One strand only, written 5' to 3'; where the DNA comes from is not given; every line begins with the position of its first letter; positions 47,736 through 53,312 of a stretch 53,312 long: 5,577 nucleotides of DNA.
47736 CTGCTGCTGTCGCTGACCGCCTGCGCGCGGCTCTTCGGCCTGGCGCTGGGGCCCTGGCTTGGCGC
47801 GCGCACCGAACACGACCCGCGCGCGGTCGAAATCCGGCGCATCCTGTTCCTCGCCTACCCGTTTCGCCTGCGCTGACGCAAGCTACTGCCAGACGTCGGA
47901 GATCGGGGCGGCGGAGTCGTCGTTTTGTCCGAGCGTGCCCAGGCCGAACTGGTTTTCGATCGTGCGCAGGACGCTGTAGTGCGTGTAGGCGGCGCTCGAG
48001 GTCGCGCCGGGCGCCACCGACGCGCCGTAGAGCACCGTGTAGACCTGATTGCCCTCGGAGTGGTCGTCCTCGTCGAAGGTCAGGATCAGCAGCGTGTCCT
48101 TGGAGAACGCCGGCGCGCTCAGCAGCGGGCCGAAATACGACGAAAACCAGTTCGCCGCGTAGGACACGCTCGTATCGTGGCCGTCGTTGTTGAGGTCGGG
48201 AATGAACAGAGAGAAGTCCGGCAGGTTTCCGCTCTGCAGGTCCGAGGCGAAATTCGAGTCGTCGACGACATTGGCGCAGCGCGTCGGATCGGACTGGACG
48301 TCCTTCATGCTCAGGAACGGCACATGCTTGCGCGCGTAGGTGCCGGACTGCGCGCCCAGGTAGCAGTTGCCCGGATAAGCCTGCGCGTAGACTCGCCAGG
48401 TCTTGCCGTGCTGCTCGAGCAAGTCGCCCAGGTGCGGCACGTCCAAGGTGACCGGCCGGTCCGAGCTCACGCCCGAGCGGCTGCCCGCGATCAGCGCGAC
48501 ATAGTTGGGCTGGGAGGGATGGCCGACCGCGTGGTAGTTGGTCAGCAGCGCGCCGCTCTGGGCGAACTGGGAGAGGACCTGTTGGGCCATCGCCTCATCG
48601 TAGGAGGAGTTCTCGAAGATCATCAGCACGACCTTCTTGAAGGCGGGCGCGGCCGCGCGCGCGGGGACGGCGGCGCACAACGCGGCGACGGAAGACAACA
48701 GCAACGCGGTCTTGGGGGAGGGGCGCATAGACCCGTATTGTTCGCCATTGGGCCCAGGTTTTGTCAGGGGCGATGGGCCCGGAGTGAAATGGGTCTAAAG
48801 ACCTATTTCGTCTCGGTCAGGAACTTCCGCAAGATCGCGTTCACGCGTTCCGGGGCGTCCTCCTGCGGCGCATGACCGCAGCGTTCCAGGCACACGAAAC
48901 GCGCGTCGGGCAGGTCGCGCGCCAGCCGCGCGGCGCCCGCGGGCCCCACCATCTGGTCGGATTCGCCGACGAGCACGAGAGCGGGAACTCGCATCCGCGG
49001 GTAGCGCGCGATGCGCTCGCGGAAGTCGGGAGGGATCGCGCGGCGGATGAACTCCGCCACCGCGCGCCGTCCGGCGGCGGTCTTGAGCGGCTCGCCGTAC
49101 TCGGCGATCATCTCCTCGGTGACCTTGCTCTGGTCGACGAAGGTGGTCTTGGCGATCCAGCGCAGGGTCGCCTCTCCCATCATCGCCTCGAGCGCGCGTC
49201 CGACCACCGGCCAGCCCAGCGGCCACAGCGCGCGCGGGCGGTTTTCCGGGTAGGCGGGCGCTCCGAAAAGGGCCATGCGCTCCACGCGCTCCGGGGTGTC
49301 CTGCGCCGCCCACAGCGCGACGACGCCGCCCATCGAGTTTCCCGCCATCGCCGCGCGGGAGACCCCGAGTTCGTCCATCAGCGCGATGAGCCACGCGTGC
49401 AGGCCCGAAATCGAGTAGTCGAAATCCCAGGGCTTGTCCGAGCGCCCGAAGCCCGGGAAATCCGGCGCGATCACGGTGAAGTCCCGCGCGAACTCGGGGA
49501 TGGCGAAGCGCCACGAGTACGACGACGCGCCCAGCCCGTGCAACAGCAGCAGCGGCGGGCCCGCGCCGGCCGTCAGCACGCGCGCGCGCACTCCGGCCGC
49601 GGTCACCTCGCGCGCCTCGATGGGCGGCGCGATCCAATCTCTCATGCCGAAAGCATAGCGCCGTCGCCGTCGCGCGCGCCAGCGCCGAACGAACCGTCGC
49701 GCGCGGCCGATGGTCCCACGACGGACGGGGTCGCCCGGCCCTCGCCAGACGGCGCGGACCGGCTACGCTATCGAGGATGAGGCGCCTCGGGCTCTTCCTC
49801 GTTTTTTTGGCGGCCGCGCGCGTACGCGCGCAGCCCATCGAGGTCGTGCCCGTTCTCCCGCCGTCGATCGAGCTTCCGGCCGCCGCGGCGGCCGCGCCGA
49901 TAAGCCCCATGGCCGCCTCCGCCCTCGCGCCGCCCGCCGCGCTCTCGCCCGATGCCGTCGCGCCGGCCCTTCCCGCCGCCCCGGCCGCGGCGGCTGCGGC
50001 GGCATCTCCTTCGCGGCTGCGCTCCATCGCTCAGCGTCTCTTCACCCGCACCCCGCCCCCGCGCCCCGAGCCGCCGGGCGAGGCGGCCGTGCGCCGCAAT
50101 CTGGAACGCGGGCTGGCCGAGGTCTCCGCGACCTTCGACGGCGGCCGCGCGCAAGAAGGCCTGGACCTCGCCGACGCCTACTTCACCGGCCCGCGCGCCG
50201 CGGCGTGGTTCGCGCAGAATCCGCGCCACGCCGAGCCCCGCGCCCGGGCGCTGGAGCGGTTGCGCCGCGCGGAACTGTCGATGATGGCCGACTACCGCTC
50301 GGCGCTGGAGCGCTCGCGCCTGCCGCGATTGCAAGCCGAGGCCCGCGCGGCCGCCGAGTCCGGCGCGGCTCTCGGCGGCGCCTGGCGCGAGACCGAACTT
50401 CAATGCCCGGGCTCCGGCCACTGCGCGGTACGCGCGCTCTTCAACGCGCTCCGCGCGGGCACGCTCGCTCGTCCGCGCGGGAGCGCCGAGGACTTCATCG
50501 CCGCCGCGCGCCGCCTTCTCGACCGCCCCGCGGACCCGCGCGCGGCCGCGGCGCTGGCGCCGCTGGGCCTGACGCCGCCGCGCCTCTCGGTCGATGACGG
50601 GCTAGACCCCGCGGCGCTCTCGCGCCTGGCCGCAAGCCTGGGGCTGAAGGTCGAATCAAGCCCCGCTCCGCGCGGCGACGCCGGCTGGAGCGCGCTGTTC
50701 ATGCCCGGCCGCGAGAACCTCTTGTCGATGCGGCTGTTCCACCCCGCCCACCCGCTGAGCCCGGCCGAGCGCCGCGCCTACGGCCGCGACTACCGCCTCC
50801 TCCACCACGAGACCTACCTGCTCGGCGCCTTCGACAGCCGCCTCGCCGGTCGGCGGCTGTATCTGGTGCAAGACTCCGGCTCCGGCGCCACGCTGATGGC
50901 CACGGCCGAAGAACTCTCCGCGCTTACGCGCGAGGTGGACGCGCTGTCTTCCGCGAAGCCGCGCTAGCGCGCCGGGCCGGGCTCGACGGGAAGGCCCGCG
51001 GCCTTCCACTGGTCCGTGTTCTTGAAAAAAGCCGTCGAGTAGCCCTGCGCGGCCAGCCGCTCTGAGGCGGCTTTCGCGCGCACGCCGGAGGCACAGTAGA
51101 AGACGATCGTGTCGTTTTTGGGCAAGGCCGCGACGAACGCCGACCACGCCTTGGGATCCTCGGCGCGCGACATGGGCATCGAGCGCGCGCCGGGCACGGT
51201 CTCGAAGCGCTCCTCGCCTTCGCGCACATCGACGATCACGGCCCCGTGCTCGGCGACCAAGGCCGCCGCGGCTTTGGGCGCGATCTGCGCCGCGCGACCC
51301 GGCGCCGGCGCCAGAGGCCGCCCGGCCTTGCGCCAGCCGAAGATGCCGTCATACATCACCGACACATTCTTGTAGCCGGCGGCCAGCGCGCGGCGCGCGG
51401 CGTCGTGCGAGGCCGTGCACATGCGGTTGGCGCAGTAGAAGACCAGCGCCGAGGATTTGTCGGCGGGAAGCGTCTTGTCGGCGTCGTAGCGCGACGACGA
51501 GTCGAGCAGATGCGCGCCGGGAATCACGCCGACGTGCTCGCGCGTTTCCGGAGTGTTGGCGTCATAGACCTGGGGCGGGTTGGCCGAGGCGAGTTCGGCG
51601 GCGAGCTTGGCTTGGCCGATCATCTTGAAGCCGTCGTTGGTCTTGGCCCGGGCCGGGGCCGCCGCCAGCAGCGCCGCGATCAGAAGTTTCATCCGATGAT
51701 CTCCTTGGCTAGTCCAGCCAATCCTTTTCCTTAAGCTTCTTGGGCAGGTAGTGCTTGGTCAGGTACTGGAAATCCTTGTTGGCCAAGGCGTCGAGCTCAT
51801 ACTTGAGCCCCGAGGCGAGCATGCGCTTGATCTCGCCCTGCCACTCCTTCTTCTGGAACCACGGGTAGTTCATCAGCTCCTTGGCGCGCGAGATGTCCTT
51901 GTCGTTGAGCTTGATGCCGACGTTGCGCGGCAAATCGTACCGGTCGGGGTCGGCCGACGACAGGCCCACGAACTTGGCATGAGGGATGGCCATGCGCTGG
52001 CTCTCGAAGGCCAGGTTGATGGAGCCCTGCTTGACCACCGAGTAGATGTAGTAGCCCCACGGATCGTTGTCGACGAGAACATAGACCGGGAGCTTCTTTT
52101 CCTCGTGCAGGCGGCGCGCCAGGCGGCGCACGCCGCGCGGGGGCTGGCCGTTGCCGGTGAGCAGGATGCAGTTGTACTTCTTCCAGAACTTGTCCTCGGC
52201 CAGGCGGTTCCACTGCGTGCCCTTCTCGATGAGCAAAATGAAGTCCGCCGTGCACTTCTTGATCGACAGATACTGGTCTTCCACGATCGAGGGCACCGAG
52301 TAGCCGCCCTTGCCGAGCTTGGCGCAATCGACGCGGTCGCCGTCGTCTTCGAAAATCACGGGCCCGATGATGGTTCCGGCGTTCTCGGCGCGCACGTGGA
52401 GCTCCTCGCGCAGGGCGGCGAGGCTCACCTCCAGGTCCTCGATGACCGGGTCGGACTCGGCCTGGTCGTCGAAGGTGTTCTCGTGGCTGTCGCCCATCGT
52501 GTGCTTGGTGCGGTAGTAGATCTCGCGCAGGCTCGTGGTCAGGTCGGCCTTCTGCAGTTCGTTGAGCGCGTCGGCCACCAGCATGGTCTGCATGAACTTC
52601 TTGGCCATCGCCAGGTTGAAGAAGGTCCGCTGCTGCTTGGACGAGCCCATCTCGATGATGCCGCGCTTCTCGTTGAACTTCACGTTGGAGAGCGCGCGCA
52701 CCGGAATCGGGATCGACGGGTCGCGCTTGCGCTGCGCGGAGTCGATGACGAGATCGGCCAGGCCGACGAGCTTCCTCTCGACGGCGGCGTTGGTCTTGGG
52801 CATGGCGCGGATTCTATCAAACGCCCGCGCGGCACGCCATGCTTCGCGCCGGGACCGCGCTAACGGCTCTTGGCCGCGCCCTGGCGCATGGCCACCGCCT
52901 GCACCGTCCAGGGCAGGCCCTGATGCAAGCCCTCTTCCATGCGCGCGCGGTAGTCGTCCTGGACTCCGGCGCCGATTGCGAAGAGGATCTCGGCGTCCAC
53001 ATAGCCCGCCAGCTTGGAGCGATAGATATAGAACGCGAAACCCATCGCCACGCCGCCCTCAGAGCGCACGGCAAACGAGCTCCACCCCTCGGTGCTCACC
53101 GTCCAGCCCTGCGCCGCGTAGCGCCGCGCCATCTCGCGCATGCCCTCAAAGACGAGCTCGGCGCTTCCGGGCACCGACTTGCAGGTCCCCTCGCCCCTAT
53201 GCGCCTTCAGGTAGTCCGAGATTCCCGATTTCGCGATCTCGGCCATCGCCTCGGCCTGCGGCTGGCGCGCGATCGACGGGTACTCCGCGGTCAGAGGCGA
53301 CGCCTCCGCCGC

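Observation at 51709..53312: Full-length archaeal-type topoisomerase VI subunit A (Spo11/Top6A) in a bacterial operon with no recognisable Top6B beside it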

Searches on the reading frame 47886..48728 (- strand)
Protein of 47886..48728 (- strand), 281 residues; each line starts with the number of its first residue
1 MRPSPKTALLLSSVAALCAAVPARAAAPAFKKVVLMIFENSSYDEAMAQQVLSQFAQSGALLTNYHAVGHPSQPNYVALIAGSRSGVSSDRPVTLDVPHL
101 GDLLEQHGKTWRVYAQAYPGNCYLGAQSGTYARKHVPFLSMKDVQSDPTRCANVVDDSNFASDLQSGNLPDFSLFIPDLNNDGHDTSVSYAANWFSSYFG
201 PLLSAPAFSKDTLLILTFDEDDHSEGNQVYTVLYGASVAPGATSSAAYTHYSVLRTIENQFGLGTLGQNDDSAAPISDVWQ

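Call 26: find_encoding_contigs(protein=window:47886-48728:-, flank=2000, max_places=5)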
Protein window:47886-48728:- (281 aa): 3 contigs read that carry it; 2 places shown.
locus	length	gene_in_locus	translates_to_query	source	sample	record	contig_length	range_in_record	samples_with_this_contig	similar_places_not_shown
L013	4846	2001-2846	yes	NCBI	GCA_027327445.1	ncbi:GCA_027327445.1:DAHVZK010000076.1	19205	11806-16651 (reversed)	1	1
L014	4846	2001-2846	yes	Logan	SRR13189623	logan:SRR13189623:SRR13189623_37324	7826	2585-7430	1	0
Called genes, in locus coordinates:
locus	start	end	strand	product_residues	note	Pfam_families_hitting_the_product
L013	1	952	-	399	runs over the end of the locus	-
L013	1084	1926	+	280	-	PF00561:Abhydrolase_1, PF12146:Hydrolase_4, PF12697:Abhydrolase_6, PF00756:Esterase (weak)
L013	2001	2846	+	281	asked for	PF04185:Phosphoesterase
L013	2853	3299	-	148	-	-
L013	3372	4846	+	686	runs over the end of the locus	PF10459:Peptidase_S46, PF13365:Trypsin_2 (faint)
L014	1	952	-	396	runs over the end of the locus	-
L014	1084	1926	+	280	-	PF00561:Abhydrolase_1, PF12146:Hydrolase_4, PF12697:Abhydrolase_6, PF00756:Esterase (weak)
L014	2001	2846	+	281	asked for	PF04185:Phosphoesterase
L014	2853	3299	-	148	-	-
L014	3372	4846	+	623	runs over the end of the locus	?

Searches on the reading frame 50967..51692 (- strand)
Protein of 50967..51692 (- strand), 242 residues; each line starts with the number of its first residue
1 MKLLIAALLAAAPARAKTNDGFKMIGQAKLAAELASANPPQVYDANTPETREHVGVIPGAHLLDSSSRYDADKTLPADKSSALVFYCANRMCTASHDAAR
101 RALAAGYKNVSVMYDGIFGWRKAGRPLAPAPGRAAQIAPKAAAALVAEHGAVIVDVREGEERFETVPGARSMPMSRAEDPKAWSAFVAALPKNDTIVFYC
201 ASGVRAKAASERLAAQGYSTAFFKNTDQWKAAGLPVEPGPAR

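Call 4: search_protein_families(library=pfam, proteins=[window:50967-51692:-], max_evalue=0.1)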
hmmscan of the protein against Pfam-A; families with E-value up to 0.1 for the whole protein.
window:50967-51692:- (242 aa): 2 families
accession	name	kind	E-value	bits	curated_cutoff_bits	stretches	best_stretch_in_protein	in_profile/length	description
PF00581.25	Rhodanese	-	1.5e-22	80.4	22.2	2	140-220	3-88/102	Rhodanese-like domain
PF22659.2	YycE-like_C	-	0.00093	19.6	27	0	196-237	4-44/55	YycE-like C-terminal domain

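Call 14: search_protein_families(library=ncbifam, proteins=[window:50967-51692:-], max_evalue=0.1)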
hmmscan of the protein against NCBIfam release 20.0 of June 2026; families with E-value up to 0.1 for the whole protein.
window:50967-51692:- (242 aa): 13 families
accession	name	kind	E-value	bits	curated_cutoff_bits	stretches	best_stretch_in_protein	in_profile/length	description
NF006444.0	PRK08762.1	equivalog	5.6e-17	61.4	449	2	136-237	16-115/387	molybdopterin-synthase adenylyltransferase MoeB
NF045694.1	seleno_TsoB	exception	1.9e-16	59.3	805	2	69-143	98-172/572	rhodanese/DsbD fusion-like selenoprotein TsoB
TIGR03865.1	PQQ_CXXCW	subfamily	1.4e-15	57.6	128.05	2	76-130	112-165/167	PQQ-dependent catabolism-associated CXXCW motif protein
NF041203.1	rhodanese_LYCAU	equivalog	3.5e-15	55.8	115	2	143-237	29-124/126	rhodanese-related (seleno)protein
NF045521.1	rhoda_near_glyco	subfamily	8.4e-15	54.8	145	2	54-130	45-118/144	rhodanese homology domain-containing protein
NF005902.0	PRK07878.1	equivalog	3.9e-09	35.9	647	1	146-222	299-372/392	adenylyltransferase/sulfurtransferase MoeZ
NF033833.0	rhodan_ChrE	equivalog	1.4e-08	34.7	120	1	140-235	9-103/108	rhodanese family chromate resistance protein ChrE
NF001195.0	PRK00162.1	equivalog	6.8e-06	26.3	102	1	136-222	6-87/108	thiosulfate sulfurtransferase GlpE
NF001133.1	PRK00142.1-1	equivalog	9.2e-06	25.4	170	1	133-220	104-192/229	oxygen-dependent tRNA uridine(34) hydroxylase TrhO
NF004111.0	PRK05600.1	equivalog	7.4e-05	22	437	1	134-219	270-358/371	ThiF family adenylyltransferase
NF007627.0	PRK10287.1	equivalog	0.00016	21.8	102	1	153-221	23-88/104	thiosulfate sulfurtransferase PspE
TIGR04271.1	ThiI_C_thiazole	equivalog_domain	0.00019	21.4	70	1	147-219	23-94/101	thiazole biosynthesis protein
TIGR02981.1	phageshock_pspE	exception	0.0036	17.6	126.3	1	154-221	22-86/101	thiosulfate sulfurtransferase PspE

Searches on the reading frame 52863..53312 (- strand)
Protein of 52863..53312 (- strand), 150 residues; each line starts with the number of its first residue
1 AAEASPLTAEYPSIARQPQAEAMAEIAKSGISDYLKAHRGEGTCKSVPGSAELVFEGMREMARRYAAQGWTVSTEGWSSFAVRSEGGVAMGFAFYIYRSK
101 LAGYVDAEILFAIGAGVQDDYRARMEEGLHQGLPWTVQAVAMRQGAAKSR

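Call 4: search_protein_families(library=pfam, proteins=[window:52863-53312:-], max_evalue=0.1)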
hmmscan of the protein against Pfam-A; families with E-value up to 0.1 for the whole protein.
window:52863-53312:- (150 aa): 0 families

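Call 14: search_protein_families(library=ncbifam, proteins=[window:52863-53312:-], max_evalue=0.1)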
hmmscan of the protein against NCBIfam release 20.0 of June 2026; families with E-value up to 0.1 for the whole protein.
window:52863-53312:- (150 aa): 0 families

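Call 16: find_homologous_proteins(query=window:52863-53312:-, max_evalue=0.01)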
Query window:52863-53312:- (150 aa): 1 proteins with E <= 0.01 among 41 candidates.
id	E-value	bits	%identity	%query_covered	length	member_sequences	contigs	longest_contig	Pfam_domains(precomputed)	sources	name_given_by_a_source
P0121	1.4e-74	267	97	85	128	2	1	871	-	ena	-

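Call 17: find_encoding_contigs(protein=P0121, flank=10000, max_places=10)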
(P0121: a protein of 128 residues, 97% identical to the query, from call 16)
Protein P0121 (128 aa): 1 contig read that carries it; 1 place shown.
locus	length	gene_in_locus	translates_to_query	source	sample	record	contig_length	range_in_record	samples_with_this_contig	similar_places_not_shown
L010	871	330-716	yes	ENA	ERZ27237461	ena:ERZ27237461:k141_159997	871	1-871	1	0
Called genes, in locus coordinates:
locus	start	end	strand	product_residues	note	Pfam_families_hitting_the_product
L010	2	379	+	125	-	?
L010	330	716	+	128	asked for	-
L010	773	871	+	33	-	?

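Call 48: predict_structure(protein=window:52863-53246:-)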
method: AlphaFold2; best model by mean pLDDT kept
length: 128 residues; sequences in the alignment: 1
mean_pLDDT: 49.2   pTM: 0.43
mean pLDDT of the five models: 49.2, 47.6, 44.8, 44.3, 37.0
residues with pLDDT >= 90: 0; 70-90: 2; 50-70: 54; < 50: 72
segments of 3 or more residues with pLDDT < 50: 1-7, 53-55, 65-69, 74-100, 105-128
pLDDT, mean of each block of 10 residues (from residue 1): 48 62 54 66 64 50 49 46 44 44 44 33 31
secondary structure, 60 per line:
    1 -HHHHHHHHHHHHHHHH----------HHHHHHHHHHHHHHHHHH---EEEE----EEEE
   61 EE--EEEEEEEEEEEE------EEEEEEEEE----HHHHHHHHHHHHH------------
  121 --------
elements in order: H2-17 H28-45 E49-52 E57-62 E65-76 E83-91 H96-108

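Call 51: search_protein_representatives(protein=window:52863-53312:-)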
Query: 150 residues. Proteins with E-value up to 0.001 (for the whole library): 7; up to 1e-10: 5; up to 1e-30: 3. The best 7 are listed.
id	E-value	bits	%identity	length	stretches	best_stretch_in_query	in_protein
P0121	4.5e-75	266.7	97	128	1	23-150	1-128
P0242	1.1e-50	187.8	58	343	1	5-149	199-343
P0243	1.2e-40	155.1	52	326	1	3-149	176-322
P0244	2.7e-20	89.2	50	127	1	57-150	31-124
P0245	1.1e-13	67.7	32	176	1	7-139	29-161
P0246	2.6e-05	40.6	29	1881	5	13-62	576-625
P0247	1.4e-04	38.3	34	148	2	9-51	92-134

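Call 53: find_encoding_contigs(protein=P0242, flank=8000, max_places=6)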
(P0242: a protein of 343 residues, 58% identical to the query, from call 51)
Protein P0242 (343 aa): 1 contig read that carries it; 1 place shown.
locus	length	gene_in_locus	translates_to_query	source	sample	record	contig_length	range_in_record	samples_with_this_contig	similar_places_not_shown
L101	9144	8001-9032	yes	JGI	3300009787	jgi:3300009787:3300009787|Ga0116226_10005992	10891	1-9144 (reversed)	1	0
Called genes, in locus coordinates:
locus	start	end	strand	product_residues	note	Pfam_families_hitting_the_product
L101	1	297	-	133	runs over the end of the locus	PF00072:Response_reg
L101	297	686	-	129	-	PF00072:Response_reg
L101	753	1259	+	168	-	PF01903:CbiX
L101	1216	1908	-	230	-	PF01694:Rhomboid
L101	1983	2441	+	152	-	PF00334:NDK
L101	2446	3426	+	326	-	PF02230:Abhydrolase_2 (weak), PF00561:Abhydrolase_1, PF12146:Hydrolase_4, PF12697:Abhydrolase_6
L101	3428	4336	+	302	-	PF13580:SIS_2, PF22645:GKRP_SIS_N, PF01380:SIS (weak)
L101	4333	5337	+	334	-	PF00756:Esterase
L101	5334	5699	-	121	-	PF00581:Rhodanese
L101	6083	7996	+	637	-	PF02518:HATPase_c, PF13589:HATPase_c_3 (weak), PF09239:Topo-VIb_trans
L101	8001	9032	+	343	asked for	-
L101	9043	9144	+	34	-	?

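Call 58: find_related_loci(query=A2, collection=metagenome_contigs, flank=6000)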
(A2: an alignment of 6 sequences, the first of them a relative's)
Query A2 (343 aa) in metagenome_contigs; peptide patterns used: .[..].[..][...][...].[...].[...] (x = any residue, [..] = any of these).
70 stretches matched a pattern; 5 encode a relative of the query (tblastn E <= 1e-3); 5 distinct loci.
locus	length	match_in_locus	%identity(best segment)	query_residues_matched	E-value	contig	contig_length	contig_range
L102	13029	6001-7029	100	1-343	0e+0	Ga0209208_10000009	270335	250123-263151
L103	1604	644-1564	44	22-332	2e-72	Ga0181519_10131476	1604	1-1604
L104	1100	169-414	44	250-331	3e-17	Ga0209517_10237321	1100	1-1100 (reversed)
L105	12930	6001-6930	42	8-331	5e-67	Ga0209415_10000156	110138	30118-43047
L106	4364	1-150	48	284-332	8e-10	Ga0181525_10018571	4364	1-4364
